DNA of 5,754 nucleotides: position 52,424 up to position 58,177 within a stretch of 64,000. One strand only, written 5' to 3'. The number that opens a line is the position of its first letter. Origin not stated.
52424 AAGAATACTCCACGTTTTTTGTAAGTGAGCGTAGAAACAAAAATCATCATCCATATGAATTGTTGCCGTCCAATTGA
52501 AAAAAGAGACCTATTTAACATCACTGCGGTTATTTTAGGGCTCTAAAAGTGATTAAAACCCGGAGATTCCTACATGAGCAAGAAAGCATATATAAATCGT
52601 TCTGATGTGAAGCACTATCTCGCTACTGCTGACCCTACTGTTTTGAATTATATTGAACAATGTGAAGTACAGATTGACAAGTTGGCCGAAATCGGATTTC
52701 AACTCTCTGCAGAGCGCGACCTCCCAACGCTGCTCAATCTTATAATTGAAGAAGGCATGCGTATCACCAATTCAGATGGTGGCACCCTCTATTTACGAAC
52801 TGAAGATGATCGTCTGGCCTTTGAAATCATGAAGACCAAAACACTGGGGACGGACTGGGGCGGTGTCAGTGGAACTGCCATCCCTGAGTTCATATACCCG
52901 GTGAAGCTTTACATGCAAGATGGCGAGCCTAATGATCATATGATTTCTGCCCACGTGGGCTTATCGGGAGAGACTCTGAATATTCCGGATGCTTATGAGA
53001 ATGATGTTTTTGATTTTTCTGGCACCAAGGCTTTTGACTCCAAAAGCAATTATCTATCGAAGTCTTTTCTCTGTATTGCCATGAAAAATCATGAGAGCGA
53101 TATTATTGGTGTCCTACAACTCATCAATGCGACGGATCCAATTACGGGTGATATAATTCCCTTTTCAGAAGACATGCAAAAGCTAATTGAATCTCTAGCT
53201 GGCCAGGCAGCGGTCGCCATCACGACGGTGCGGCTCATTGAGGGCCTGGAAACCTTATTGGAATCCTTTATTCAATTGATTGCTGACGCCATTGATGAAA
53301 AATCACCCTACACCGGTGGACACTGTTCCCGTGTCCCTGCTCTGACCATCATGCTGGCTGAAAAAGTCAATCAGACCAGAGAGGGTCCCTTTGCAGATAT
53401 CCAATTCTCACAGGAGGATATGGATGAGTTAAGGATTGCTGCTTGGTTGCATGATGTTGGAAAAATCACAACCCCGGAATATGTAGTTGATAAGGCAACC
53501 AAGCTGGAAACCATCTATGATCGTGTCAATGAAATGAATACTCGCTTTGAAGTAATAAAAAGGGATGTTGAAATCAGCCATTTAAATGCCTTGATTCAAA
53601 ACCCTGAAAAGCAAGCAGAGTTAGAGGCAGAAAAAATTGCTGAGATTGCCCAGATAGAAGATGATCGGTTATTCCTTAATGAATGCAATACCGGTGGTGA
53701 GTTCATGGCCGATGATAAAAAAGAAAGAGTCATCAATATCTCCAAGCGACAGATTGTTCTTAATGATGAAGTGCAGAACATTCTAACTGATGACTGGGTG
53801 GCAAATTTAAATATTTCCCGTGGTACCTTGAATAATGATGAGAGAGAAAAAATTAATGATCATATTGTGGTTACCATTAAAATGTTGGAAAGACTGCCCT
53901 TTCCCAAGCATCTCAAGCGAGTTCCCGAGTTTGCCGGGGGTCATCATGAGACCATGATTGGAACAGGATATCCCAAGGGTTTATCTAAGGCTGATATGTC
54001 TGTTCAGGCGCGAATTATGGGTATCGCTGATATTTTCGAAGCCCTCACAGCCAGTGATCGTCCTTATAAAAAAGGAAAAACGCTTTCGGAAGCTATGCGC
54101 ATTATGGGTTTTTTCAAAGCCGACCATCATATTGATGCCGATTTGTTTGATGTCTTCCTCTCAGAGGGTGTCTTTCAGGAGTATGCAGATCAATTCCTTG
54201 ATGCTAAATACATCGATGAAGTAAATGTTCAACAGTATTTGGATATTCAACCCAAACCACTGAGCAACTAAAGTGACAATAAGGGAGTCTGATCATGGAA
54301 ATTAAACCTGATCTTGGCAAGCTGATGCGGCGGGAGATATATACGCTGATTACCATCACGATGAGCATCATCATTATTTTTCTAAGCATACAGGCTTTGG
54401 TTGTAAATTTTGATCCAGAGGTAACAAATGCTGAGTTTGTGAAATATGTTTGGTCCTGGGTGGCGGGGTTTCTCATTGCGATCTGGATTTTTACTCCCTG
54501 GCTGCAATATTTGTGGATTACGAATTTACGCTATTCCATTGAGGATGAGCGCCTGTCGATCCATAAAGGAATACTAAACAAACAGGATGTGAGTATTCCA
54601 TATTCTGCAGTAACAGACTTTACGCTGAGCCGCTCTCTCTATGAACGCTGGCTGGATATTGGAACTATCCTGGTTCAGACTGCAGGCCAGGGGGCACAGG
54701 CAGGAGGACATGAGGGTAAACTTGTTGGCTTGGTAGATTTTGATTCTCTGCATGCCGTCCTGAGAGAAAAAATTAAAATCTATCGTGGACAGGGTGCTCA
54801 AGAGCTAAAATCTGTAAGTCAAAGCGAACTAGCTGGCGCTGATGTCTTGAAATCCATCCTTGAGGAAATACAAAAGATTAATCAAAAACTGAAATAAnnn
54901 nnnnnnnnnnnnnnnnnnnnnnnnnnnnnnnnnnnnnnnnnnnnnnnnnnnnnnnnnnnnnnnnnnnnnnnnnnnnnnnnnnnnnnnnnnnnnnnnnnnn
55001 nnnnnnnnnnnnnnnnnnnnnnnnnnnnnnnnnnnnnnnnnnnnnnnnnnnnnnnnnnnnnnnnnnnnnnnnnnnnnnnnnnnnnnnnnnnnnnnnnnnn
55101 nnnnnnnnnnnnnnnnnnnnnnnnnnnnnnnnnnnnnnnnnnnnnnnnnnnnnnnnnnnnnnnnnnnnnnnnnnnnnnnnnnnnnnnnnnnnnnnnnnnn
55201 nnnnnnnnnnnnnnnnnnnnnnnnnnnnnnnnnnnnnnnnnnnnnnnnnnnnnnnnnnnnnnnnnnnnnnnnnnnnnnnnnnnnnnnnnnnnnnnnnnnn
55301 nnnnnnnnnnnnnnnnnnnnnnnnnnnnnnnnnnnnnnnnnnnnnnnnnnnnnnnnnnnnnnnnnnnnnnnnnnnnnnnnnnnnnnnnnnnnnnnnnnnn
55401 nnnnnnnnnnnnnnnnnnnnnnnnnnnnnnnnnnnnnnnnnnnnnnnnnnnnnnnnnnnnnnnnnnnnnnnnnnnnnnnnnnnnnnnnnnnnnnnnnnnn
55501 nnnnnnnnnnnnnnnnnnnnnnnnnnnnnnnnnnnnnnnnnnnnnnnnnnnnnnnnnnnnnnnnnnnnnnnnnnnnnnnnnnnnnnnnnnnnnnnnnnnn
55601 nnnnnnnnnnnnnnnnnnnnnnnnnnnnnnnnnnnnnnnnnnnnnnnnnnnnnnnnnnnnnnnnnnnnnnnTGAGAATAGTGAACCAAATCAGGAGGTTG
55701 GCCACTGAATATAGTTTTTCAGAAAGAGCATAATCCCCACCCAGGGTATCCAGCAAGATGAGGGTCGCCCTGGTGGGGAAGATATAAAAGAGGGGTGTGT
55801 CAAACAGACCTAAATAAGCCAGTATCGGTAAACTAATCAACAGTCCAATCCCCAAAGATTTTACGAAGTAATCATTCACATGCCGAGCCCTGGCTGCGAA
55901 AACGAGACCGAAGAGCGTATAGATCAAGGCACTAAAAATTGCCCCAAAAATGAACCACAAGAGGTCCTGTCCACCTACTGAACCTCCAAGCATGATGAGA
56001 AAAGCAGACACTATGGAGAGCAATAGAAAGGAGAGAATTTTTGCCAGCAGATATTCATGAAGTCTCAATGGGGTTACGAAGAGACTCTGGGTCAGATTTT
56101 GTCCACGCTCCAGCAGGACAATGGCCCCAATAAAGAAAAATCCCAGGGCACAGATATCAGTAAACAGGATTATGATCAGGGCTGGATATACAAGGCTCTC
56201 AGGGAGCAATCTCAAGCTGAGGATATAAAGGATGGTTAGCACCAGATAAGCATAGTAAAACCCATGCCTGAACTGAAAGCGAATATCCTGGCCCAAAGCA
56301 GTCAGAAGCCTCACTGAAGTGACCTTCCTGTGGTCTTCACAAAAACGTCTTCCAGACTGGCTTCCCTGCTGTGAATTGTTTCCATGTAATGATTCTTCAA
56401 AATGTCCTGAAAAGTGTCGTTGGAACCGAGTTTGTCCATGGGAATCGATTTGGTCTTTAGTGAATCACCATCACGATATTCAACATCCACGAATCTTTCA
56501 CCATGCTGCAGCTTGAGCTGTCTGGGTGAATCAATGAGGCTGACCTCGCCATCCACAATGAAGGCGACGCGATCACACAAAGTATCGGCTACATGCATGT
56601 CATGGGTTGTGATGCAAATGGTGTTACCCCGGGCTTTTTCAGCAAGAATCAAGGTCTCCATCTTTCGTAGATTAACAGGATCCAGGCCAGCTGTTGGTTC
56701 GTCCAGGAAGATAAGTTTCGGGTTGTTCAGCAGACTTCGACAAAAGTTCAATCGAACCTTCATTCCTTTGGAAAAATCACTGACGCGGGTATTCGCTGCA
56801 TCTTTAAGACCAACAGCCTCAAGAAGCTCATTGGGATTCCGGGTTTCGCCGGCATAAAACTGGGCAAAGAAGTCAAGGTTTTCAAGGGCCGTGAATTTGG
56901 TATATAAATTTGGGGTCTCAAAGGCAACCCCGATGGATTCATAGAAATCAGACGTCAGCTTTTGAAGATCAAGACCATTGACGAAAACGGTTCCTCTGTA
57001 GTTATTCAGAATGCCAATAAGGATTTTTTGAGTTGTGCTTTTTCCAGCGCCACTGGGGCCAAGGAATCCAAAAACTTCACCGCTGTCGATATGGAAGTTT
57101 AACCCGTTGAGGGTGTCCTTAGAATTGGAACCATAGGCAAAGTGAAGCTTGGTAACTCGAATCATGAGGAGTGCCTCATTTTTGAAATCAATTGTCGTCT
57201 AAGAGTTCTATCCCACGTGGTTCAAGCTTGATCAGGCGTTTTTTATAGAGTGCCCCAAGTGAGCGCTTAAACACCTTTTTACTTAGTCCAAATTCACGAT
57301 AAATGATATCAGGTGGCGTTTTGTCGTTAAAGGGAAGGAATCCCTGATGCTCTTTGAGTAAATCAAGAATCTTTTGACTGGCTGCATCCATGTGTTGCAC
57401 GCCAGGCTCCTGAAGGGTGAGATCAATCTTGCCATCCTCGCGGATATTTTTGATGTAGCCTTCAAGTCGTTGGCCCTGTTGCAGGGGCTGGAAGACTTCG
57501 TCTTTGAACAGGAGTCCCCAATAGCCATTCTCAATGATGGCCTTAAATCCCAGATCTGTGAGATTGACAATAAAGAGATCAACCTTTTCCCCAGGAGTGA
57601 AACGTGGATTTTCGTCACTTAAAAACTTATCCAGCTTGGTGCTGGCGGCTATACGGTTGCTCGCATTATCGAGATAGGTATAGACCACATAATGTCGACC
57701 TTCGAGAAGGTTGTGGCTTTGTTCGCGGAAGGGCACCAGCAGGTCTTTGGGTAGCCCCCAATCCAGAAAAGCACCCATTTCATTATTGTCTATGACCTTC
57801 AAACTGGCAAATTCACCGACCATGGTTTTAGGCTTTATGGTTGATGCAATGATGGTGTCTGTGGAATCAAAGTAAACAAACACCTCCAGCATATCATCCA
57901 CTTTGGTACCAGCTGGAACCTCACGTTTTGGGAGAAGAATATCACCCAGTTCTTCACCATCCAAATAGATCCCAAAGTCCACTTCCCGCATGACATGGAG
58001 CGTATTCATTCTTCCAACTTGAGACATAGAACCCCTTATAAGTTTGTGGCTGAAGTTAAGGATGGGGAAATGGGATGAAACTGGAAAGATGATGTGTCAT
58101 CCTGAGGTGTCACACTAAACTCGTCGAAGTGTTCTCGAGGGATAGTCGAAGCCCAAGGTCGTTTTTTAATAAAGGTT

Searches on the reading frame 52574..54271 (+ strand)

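Call 60: search_protein_families(library=pfam, proteins=[window:52574-54271:+], max_evalue=0.00001)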
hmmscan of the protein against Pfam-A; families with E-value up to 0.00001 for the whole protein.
window:52574-54271:+ (565 aa): 4 families
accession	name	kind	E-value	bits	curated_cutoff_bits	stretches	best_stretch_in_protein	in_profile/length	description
PF13487.12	HD_5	-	5.7e-41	140.5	27.2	1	409-524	60-170/170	HD domain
PF01966.28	HD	-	6.5e-13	49.4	22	1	248-311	2-49/116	HD domain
PF01590.32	GAF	-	3.7e-11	44.1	22.4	1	49-216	1-133/133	GAF domain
PF13185.12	GAF_2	-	4.1e-06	27.5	28.6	0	47-216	1-135/136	GAF domain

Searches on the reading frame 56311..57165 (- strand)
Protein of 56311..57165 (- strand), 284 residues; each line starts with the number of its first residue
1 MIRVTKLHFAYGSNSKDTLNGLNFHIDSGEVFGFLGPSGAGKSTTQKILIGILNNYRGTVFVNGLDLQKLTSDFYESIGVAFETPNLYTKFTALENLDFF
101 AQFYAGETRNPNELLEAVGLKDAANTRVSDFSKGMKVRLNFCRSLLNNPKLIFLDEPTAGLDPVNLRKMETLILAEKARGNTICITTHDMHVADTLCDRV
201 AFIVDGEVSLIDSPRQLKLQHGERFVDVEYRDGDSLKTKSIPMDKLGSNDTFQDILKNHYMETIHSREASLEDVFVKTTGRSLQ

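Call 60: search_protein_families(library=pfam, proteins=[window:56311-57165:-], max_evalue=0.00001)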
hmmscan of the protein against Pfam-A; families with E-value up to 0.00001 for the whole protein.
window:56311-57165:- (284 aa): 2 families
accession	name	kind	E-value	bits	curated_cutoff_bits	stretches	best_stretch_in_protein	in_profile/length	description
PF00005.33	ABC_tran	-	8.9e-29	101.3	25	1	19-159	1-137/137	ABC transporter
PF13304.12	AAA_21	-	2.1e-09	38.3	27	1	114-192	221-302/304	AAA domain, putative AbiEii toxin, Type IV TA system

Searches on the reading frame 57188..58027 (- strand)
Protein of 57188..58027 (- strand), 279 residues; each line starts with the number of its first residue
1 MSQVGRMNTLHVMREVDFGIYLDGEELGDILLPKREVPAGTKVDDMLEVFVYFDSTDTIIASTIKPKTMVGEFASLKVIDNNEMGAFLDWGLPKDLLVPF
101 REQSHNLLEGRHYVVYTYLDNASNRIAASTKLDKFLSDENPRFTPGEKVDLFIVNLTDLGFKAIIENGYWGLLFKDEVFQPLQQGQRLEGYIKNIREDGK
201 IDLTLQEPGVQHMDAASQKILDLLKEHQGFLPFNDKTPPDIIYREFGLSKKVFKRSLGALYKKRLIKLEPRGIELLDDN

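Call 60: search_protein_families(library=pfam, proteins=[window:57188-58027:-], max_evalue=0.00001)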
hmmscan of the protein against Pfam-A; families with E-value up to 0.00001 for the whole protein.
window:57188-58027:- (279 aa): 2 families
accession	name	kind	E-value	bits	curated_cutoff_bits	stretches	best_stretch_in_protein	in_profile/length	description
PF13509.12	S1_2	-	1.1e-30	106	21.8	2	4-63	1-60/61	S1 domain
PF17783.7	CvfB_WH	-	1.3e-23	83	22.9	1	218-275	1-58/58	CvfB-like winged helix domain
